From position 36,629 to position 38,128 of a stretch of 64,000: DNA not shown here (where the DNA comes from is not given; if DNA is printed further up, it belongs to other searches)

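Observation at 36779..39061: Two adjacent glycine-zipper membrane proteins with a shared conserved upstream box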

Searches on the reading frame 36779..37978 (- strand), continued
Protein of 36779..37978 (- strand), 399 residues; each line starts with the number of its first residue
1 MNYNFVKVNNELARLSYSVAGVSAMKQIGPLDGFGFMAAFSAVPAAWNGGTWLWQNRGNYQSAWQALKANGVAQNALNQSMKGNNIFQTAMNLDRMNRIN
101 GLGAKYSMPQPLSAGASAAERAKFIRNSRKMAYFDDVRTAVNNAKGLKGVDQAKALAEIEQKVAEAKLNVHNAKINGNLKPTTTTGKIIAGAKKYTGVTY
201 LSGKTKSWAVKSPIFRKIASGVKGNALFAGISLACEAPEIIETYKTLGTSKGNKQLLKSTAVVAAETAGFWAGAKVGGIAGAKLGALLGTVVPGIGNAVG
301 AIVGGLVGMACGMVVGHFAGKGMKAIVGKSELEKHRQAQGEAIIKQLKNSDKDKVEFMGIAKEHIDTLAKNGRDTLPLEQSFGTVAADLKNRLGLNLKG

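Call 36: search_protein_families(library=pfam, alignment_id=A2, max_evalue=1)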
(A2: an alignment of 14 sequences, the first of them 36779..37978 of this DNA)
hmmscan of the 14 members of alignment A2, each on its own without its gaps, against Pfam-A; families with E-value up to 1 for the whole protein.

A. member 1, window:36779-37978:- (399 aa): 6 families
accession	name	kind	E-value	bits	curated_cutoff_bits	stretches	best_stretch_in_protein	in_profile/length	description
PF13488.11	Gly-zipper_Omp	-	0.0016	18.8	25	1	276-320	1-43/46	Glycine zipper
PF13436.11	Gly-zipper_OmpA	-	0.16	12.2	27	1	273-310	3-42/44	Glycine-zipper domain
PF08212.18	Lipocalin_2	-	0.18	12.2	24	0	136-196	36-98/146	Lipocalin-like domain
PF22564.2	HAAS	-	0.28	12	27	0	345-384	8-48/55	HAAS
PF13441.11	Gly-zipper_YMGG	-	0.4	10.9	28.9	1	272-313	5-44/45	YMGG-like Gly-zipper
PF19180.5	DUF5862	-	0.82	10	33.3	0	267-289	34-56/68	Family of unknown function (DUF5862)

B. families by the number of members that match (of 14 scanned): 27 families (the first 25 are shown)
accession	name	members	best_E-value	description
PF13488.11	Gly-zipper_Omp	7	0.0016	Glycine zipper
PF23255.1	DUF7070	4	0.057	Domain of unknown function (DUF7070)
PF20721.2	C19orf12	3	0.0023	C19orf12-like protein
PF11981.13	DUF3482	3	0.0029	Domain of unknown function (DUF3482)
PF06741.18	LsmAD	3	0.33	LsmAD domain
PF13441.11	Gly-zipper_YMGG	2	0.0047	YMGG-like Gly-zipper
PF08438.16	YGR210-like_G4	2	0.0094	Obg-like GTPase YGR210-like, G4 motif-containing domain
PF21614.2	DUF6854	1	0.00067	Domain of unknown function (DUF6854)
PF22061.2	CSN7_HB_subdom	1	0.0044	CSN7 helical bundle subdomain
PF02382.20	RTX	1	0.0089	N-terminal domain in RTX protein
PF17508.7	MccV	1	0.018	Microcin V bacteriocin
PF16621.10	NCF1_PBR_AIR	1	0.02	Neutrophil cytosol factor 1, PBR/AIR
PF05818.17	TraT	1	0.02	Enterobacterial TraT complement resistance protein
PF06984.18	MRP-L47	1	0.034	Mitochondrial 39-S ribosomal protein L47 (MRP-L47)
PF10439.15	Bacteriocin_IIc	1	0.036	Bacteriocin class II with double-glycine leader peptide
PF13436.11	Gly-zipper_OmpA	1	0.16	Glycine-zipper domain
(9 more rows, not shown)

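Call 79: search_protein_families(library=phrogs, proteins=[window:36779-37978:-], max_evalue=0.01)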
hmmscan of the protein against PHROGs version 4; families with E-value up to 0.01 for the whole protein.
window:36779-37978:- (399 aa): 9 families
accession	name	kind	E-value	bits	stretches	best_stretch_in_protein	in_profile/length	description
phrog_16692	-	unknown function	3e-07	30.3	1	202-369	651-817/1107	-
phrog_3405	-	unknown function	1.1e-06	28.6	1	251-342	440-526/645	-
phrog_34863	-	unknown function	2.7e-06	26.8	1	222-319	354-450/966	-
phrog_10341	-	lysis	3.9e-06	27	1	265-355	135-220/577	endolysin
phrog_23574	-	tail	1.6e-05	23.4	1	177-321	717-866/1441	tail length tape measure protein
phrog_1047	-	tail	2.3e-05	23.6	1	123-352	745-932/1251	tail associated lysin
phrog_11489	-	unknown function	6.3e-05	22.2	1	264-323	714-775/1717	-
phrog_8949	-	unknown function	0.00087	19.8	1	122-338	8-216/557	-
phrog_24596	-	unknown function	0.0018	17.5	1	266-351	709-794/1052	-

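Call 80: search_protein_families(library=padloc, proteins=[window:36779-37978:-], max_evalue=0.01)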
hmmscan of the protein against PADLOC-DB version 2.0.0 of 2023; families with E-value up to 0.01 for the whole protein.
window:36779-37978:- (399 aa): 1 family
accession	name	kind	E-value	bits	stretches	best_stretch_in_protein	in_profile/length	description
PDLC03842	LeoB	-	4.3e-07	27.2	1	275-354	440-516/568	-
